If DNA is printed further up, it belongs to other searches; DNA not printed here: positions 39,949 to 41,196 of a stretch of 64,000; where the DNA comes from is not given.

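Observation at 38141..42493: GNAT / nucleotidyltransferase / anomeric-kinase trio fused by 4-nt overlaps to glgE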

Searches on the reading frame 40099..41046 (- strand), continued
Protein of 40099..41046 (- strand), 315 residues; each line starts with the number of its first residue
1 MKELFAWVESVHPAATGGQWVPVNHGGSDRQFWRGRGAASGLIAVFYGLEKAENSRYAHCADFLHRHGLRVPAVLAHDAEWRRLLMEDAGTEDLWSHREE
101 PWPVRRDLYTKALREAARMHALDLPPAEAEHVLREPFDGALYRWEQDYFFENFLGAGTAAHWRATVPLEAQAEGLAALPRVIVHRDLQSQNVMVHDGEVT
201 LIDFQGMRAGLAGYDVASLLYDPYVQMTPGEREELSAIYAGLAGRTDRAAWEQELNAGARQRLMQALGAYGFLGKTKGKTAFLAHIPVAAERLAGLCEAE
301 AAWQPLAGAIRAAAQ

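Call 25: find_related_loci(query=A1, collection=genome_contigs, flank=8000)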
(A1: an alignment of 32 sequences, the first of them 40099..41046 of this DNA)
Query A1 (315 aa) in genome_contigs; peptide patterns used: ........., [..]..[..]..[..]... (x = any residue, [..] = any of these).
600 stretches matched a pattern (row limit reached: there are more); 597 encode a relative of the query (tblastn E <= 1e-3); the best 80 are kept; 80 distinct loci.
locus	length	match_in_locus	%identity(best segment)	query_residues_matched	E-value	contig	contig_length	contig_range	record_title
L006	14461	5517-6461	87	1-315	0e+0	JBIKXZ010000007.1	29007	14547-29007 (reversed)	MAG: Chthoniobacterales bacterium isolate ME2015-10-06_3300042338_group6_bin30 Rohwer_bin2570_scaffold_322_c1, whole gen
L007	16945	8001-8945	73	1-315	4e-151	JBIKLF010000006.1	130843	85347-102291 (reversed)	MAG: Chthoniobacterales bacterium isolate ME2014-08-20_3300044733_group5_bin98 Rohwer_bin2569_scaffold_33_c1, whole geno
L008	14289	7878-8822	70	1-315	6e-135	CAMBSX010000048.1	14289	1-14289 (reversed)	MAG: Chthoniobacter flavus isolate MiE-14oct19-45 genome assembly, contig: MiE-14oct19-C6249, whole genome shotgun seque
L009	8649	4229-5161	68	4-315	7e-135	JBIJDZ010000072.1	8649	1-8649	MAG: Chthoniobacterales bacterium isolate ME2006-08-30D12_3300044970_group2_bin85 Rohwer_bin2562_scaffold_6654_c1, whole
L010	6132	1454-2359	65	1-306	3e-128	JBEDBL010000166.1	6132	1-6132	MAG: Verrucomicrobiota bacterium isolate NASQAN2014_085_A_bin.4 scaffold_000307, whole genome shotgun sequence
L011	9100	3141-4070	63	1-314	1e-125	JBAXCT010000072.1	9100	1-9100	MAG: Chthoniobacterales bacterium isolate ELA200 MAG200_72, whole genome shotgun sequence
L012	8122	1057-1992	61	1-314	2e-117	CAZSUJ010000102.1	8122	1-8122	MAG TPA_asm: uncultured Chthoniobacter sp. isolate SRP242652_co2_114 genome assembly, contig: NODE_9374_length_8122_cov_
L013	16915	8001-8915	50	19-312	2e-79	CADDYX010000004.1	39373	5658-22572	Verrucomicrobia bacterium isolate 9 genome assembly, contig: NODE_538_length_39373_cov_7.653697, whole genome shotgun se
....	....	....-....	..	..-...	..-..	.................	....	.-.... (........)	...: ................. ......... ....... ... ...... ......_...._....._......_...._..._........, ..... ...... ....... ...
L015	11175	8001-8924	48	13-310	4e-78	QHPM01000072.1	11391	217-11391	MAG: Verrucomicrobia bacterium isolate AV29 14_0919_09_20cm_scaffold_7164_curated, whole genome shotgun sequence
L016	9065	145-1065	46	19-314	9e-77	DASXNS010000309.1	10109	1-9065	MAG TPA_asm: Chthoniobacterales bacterium isolate SMAG_U5360 k141_852619, whole genome shotgun sequence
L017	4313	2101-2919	49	23-293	1e-76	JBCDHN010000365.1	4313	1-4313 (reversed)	MAG: Verrucomicrobiota bacterium isolate P01_H01_bin.157 k141_1434195_length_4313_cov_9.0000, whole genome shotgun seque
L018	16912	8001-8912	49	22-313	1e-75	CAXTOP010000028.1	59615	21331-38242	MAG TPA_asm: uncultured Chthoniobacterales bacterium isolate public_SRR11456919_metawrap_bin.2 genome assembly, contig:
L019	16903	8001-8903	47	22-315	2e-75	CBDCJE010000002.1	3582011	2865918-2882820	MAG: Chthoniobacterales bacterium isolate 9805301c-c40b-4f69-90a3-d1c624bcd02d genome assembly, contig: contig_2, whole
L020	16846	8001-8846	49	22-296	2e-75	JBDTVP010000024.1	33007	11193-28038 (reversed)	MAG: Spartobacteria bacterium isolate cluster3_bin.70 NODE_3825_length_33007_cov_36.232793, whole genome shotgun sequenc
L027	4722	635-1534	47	22-314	2e-74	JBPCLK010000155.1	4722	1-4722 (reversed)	MAG: Chthoniobacterales bacterium isolate TH_ant_mag_76 S1Ck127_2558261_flag_1_multi_8.0000_len_4722, whole genome shotg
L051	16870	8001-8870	46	15-293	3e-72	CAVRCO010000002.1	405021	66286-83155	MAG: uncultured Verrucomicrobiae bacterium isolate MFD03346.bin.2.17 genome assembly, contig: contig_13486, whole genome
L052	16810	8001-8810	51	23-286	2e-72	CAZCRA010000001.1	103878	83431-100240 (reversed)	MAG TPA_asm: uncultured Verrucomicrobiales bacterium isolate SRP141376_co5_28 genome assembly, contig: NODE_359_length_1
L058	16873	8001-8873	48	22-302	4e-71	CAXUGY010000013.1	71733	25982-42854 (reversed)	MAG TPA_asm: uncultured Chthoniobacterales bacterium isolate public_SRR11456913_metawrap_bin.21 genome assembly, contig:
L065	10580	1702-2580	47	21-308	4e-70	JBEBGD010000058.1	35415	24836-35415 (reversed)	MAG: Chthoniobacteraceae bacterium isolate ASF_13 NODE_435_length_35415_cov_5.237003, whole genome shotgun sequence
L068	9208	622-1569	44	13-315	4e-70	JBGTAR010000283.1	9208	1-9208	MAG: Terrimicrobiaceae bacterium isolate JTS-AC78 k141_4339829, whole genome shotgun sequence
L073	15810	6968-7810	49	23-293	9e-70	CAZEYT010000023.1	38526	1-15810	MAG TPA_asm: uncultured Chthoniobacterales bacterium isolate SRP242652_co2_96 genome assembly, contig: NODE_1243_length_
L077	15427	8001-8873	45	13-296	7e-70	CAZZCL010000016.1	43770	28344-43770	MAG TPA_asm: uncultured Chthoniobacterales bacterium isolate SRP141376_co5_55 genome assembly, contig: NODE_1915_length_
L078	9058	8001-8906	45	19-312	7e-70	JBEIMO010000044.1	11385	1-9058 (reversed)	MAG: Verrucomicrobiia bacterium isolate Sample-105-S5-bin-12 Sample_105_S5-bin_12-k141_187345, whole genome shotgun sequ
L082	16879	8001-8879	48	22-296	9e-70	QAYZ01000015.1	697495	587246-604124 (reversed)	Spartobacteria bacterium LR76 LR76_contig_6_coverage:, whole genome shotgun sequence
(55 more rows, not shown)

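Call 34: search_protein_families(library=pfam, proteins=[L073:6088-6834:+, L073:5229-6113:+, L073:3583-5232:+, L077:6685-7821:-, L078:7181-7795:-, L065:2677-3399:+, L065:3407-4057:+, L012:2083-2724:+, L012:2829-4559:+, L018:8993-9490:+], max_evalue=0.0001)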
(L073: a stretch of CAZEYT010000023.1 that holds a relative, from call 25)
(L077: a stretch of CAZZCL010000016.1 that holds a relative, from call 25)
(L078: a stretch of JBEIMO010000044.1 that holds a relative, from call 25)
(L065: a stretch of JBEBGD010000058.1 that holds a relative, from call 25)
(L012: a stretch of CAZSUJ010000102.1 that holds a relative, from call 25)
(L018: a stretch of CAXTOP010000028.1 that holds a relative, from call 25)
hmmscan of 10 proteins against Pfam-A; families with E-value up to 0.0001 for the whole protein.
L073:6088-6834:+ (248 aa): 2 families
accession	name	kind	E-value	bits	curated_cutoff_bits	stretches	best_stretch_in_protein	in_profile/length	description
PF04452.19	Methyltrans_RNA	-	1.3e-46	158.7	23.9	1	71-240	3-164/165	RNA methyltransferase domain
PF20260.4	PUA_4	-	2.4e-10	40.8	23.9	1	17-51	2-36/48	RNA methyltransferase PUA domain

L073:5229-6113:+ (294 aa): 2 families
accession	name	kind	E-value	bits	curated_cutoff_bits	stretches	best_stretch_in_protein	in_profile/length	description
PF04321.23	RmlD_sub_bind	-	3e-69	233.7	27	1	1-283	1-282/287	RmlD substrate binding domain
PF01370.27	Epimerase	-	5.6e-12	46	20.9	1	3-169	1-196/240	NAD dependent epimerase/dehydratase family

L073:3583-5232:+ (549 aa): 2 families
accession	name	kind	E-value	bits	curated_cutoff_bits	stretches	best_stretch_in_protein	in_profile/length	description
PF02929.23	Bgal_small_N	-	6.9e-49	167.2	25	1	307-539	37-248/248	Beta galactosidase small chain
PF02837.24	Glyco_hydro_2_N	-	6.4e-34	117.7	28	1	145-308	2-168/169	Glycosyl hydrolases family 2, sugar binding domain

L077:6685-7821:- (378 aa): 2 families
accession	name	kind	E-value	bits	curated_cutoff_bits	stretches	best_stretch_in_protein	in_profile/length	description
PF13692.12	Glyco_trans_1_4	-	3.6e-07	31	27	1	245-334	58-142/142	Glycosyl transferases group 1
PF13524.12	Glyco_trans_1_2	-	1.3e-05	25.7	25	1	280-351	60-131/144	Glycosyl transferase-like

L078:7181-7795:- (204 aa): 1 family
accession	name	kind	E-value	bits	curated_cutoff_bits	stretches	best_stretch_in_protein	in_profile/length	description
PF01725.21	Ham1p_like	-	1.7e-62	211.1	22.5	1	12-198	2-186/186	Ham1 family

L065:2677-3399:+ (240 aa): 0 families

L065:3407-4057:+ (216 aa): 0 families

L012:2083-2724:+ (213 aa): 0 families

L012:2829-4559:+ (576 aa): 0 families

L018:8993-9490:+ (165 aa): 0 families

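Call 35: search_solved_structures(query=A1, max_evalue=1)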
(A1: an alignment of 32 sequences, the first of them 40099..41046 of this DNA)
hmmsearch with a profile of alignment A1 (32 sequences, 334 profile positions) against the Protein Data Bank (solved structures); distinct sequences matched with E-value up to 1: 433 (the best 60 are shown).
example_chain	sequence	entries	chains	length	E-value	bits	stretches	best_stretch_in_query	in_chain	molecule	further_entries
3csv_A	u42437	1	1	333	8.1e-38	133.3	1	13-326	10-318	Aminoglycoside phosphotransferase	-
9p9u_A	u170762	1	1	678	0.00018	23.7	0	192-218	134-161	Epidermal growth factor receptor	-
3w0m_A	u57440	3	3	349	0.0002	23.5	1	191-248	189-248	Hygromycin-B 4-O-kinase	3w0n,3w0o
3w0s_A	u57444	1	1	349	0.00023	23.4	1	191-248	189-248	Hygromycin-B 4-O-kinase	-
3tyk_A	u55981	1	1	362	0.00023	23.3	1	192-248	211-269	Hygromycin-B 4-O-kinase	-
3w0r_A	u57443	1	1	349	0.00033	22.8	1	191-248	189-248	Hygromycin-B 4-O-kinase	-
3hmn_A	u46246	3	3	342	0.0023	20.1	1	24-129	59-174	Dual specificity protein kinase TTK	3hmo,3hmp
4d2s_A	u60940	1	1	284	0.0026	19.9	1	26-129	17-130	DUAL SPECIFICITY PROTEIN KINASE TTK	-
6n6o_A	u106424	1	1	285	0.0027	19.8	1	26-129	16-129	Dual specificity protein kinase TTK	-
7cja_A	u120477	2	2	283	0.0027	19.8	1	26-129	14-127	Dual specificity protein kinase TTK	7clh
5eh0_A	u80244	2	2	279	0.0029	19.7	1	26-129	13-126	Dual specificity protein kinase TTK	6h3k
7chn_A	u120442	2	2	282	0.0029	19.7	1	26-129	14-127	Dual specificity protein kinase TTK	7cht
4js8_A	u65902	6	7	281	0.0029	19.7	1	26-129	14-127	Dual specificity protein kinase TTK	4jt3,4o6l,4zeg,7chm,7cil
6b4w_A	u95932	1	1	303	0.003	19.7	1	26-129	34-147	Dual specificity protein kinase TTK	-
3uzr_A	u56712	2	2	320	0.0033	19.5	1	185-262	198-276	Aminoglycoside phosphotransferase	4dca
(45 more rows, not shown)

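Call 37: search_protein_families(library=pfam, proteins=[L082:12710-15277:+, L082:15249-16781:+, L073:12538-14301:+, L073:14303-15775:+, L052:10982-12265:+, L052:12342-13703:+, L077:10951-12375:-, L077:12372-13436:-, L077:13542-14912:-, L068:6525-8036:+], max_evalue=0.0001)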
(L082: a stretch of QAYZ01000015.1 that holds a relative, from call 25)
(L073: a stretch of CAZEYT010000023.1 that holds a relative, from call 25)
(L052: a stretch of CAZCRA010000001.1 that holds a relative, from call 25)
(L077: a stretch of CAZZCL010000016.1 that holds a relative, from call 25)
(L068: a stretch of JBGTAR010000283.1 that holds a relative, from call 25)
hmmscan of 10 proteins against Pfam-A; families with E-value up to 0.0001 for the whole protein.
L082:12710-15277:+ (855 aa): 2 families
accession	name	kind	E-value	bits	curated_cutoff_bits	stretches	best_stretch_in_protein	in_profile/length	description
PF05426.18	Alginate_lyase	-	2.4e-08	34.2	22.2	1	114-340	49-263/275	Alginate lyase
PF07940.18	Hepar_II_III_C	-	1.3e-07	31.9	24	1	428-632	3-191/237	Heparinase II/III-like, C-terminal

L082:15249-16781:+ (510 aa): 0 families

L073:12538-14301:+ (587 aa): 2 families
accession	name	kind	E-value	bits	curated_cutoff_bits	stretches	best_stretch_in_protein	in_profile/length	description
PF00905.27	Transpeptidase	-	8e-77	258.8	22.1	1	245-553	2-297/299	Penicillin binding protein transpeptidase domain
PF03717.20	PBP_dimer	-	3.8e-22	80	24.4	1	52-200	2-176/180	Penicillin-binding Protein dimerisation domain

L073:14303-15775:+ (490 aa): 3 families
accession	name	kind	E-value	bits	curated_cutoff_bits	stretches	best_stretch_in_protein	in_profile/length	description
PF08245.18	Mur_ligase_M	-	1.4e-54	185.6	24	1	106-311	1-199/200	Mur ligase middle domain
PF02875.26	Mur_ligase_C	-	6.2e-36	124.5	28.4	1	334-459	1-127/127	Mur ligase, glutamate ligase domain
PF01225.30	Mur_ligase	-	7.5e-09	36.3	21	1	22-94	2-95/95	Mur ligase family, catalytic domain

L052:10982-12265:+ (427 aa): 0 families

L052:12342-13703:+ (453 aa): 5 families
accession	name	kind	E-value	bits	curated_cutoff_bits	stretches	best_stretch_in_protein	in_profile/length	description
PF07521.17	RMMBL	-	3.5e-14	53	21.6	1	386-445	4-63/63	Zn-dependent metallo-hydrolase RNA specificity domain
PF10996.14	Beta-Casp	-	7.1e-14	52.8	27.7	1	247-366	1-120/120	Beta-Casp domain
PF00753.33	Lactamase_B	-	3.9e-10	40.4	22.7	1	15-182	6-154/196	Metallo-beta-lactamase superfamily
PF16661.11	Lactamase_B_6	-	1.7e-08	34.5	27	1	19-189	1-174/193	Metallo-beta-lactamase superfamily domain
PF12706.13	Lactamase_B_2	-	4.2e-07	30.2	27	1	49-187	26-152/200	Beta-lactamase superfamily domain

L077:10951-12375:- (474 aa): 0 families

L077:12372-13436:- (354 aa): 1 family
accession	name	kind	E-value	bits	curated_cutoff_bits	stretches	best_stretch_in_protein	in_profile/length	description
PF01180.27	DHO_dh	-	9.7e-81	271.6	27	1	54-340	4-288/291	Dihydroorotate dehydrogenase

L077:13542-14912:- (456 aa): 4 families
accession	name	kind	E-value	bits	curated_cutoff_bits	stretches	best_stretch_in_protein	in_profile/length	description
PF12631.12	MnmE_helical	-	9.8e-56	189.6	40.1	1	126-453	1-211/211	MnmE helical domain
PF10396.14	TrmE_N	-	2.6e-33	115.1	29.8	1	7-123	1-117/117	GTP-binding protein TrmE N-terminus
PF01926.29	MMR_HSR1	-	1.8e-22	80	21.9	1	221-318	1-96/113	50S ribosome-binding GTPase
PF02421.24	FeoB_N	-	1.8e-07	31.2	27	1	221-309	2-89/156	Ferrous iron transport protein B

L068:6525-8036:+ (503 aa): 3 families
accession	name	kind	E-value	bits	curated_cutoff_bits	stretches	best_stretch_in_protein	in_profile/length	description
PF05221.23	AdoHcyase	-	2.5e-149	496.8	25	1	38-502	1-299/299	S-adenosyl-L-homocysteine hydrolase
PF00670.27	AdoHcyase_NAD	-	9.4e-79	263.6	27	1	260-423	1-162/162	S-adenosyl-L-homocysteine hydrolase, NAD binding domain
PF02826.25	2-Hacid_dh_C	-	3.4e-07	30.3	25.1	1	278-369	32-127/178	D-isomer specific 2-hydroxyacid dehydrogenase, NAD binding domain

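Call 38: list_cluster_members(proteins=[P0130, P0135, P0136, P0153, P0166, P0180, P0190, P0192, P0207, P0209])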
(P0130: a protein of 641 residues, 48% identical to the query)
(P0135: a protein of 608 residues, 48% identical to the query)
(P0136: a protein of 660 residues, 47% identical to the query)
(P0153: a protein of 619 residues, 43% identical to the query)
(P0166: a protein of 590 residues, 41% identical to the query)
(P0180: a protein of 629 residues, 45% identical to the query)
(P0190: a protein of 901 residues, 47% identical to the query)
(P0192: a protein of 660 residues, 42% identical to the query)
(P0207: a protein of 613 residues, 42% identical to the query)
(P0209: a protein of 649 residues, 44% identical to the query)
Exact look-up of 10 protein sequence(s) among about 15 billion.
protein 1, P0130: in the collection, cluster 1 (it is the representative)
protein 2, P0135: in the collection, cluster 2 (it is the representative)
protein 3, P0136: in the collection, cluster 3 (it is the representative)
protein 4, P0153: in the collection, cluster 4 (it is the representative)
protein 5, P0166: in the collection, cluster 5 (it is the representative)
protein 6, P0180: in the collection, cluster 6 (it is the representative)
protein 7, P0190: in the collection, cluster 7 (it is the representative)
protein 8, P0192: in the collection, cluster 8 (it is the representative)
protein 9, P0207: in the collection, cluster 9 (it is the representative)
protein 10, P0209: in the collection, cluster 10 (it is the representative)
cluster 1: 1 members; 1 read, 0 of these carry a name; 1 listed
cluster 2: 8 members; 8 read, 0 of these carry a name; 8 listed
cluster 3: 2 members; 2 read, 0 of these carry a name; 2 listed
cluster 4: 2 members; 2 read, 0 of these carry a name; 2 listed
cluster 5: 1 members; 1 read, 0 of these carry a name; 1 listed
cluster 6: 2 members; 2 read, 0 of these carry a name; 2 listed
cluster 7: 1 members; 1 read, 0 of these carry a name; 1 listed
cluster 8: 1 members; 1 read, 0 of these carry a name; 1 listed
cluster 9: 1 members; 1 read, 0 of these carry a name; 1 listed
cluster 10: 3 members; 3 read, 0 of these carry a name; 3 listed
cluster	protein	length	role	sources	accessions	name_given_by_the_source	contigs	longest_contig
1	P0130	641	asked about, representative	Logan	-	-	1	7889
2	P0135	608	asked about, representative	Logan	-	-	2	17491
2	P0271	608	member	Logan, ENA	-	-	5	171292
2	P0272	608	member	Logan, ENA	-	-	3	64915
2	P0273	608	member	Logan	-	-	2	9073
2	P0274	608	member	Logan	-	-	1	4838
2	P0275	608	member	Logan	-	-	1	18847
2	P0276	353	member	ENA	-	-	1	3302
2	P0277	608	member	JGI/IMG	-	-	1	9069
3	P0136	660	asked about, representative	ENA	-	-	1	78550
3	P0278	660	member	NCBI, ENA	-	-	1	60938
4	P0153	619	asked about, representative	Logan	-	-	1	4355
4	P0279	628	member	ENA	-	-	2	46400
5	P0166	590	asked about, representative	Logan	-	-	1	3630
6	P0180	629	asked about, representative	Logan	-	-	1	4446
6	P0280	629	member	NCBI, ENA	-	-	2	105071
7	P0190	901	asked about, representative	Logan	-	-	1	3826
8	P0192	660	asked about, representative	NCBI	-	-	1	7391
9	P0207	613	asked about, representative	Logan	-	-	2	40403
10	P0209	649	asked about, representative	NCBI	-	-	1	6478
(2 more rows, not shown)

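Call 39: find_encoding_contigs(protein=P0136, flank=8000, max_places=1)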
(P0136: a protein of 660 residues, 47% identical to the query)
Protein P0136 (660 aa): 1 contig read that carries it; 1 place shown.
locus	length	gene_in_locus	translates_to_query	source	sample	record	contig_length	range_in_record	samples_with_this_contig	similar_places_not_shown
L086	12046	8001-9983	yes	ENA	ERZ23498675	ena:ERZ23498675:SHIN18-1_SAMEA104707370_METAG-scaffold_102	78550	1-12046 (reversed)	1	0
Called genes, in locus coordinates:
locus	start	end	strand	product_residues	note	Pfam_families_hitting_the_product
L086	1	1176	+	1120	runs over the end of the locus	PF13555:AAA_29, PF13558:SbcC_Walker_B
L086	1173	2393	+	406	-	PF11795:DUF3322, PF09983:JetD_C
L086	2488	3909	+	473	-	PF05170:AsmA (weak), PF05359:DUF748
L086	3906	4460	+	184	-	PF03602:Cons_hypoth95, PF05175:MTS, PF13649:Methyltransf_25 (weak)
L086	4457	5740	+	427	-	PF04413:Glycos_transf_N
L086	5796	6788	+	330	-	-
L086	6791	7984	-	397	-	PF13709:DUF4159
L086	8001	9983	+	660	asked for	PF00483:NTP_transferase, PF12804:NTP_transf_3, PF01636:APH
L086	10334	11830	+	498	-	PF00128:Alpha-amylase (faint), PF21702:GLGE_C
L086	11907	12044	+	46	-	?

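Call 40: find_encoding_contigs(protein=P0271, flank=8000, max_places=1)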
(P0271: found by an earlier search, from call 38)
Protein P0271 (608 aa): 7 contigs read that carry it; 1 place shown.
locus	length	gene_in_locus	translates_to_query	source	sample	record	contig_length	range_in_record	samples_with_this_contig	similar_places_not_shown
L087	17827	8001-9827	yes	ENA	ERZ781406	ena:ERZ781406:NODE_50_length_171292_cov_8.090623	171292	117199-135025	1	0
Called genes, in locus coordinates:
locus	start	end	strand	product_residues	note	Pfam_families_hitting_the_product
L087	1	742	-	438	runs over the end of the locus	PF00994:MoCF_biosynth, PF18146:CinA_KH (faint), PF02464:CinA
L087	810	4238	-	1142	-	PF02811:PHP, PF07733:DNA_pol3_alpha, PF17657:DNA_pol3_finger, PF14579:HHH_6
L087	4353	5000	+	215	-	PF01865:PhoU_div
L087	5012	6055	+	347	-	PF01384:PHO4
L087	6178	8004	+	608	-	PF01839:FG-GAP (faint), PF23743:Beta-prop_BBS7 (faint), PF13517:FG-GAP_3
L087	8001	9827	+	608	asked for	PF00483:NTP_transferase, PF12804:NTP_transf_3, PF01636:APH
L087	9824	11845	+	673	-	PF11896:GlgE_dom_N_S, PF21702:GLGE_C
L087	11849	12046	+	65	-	-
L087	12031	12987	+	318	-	PF00551:Formyl_trans_N, PF02911:Formyl_trans_C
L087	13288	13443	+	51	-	-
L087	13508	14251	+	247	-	PF01479:S4, PF00849:PseudoU_synth_2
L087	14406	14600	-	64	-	PF10049:DUF2283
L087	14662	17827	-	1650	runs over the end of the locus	PF04471:Mrr_cat (faint), PF13156:Mrr_cat_2, PF00270:DEAD (faint), PF04851:ResIII, PF00271:Helicase_C, PF22240:ISP_coupler, PF07669:Eco57I (weak), PF18135:Type_ISP_C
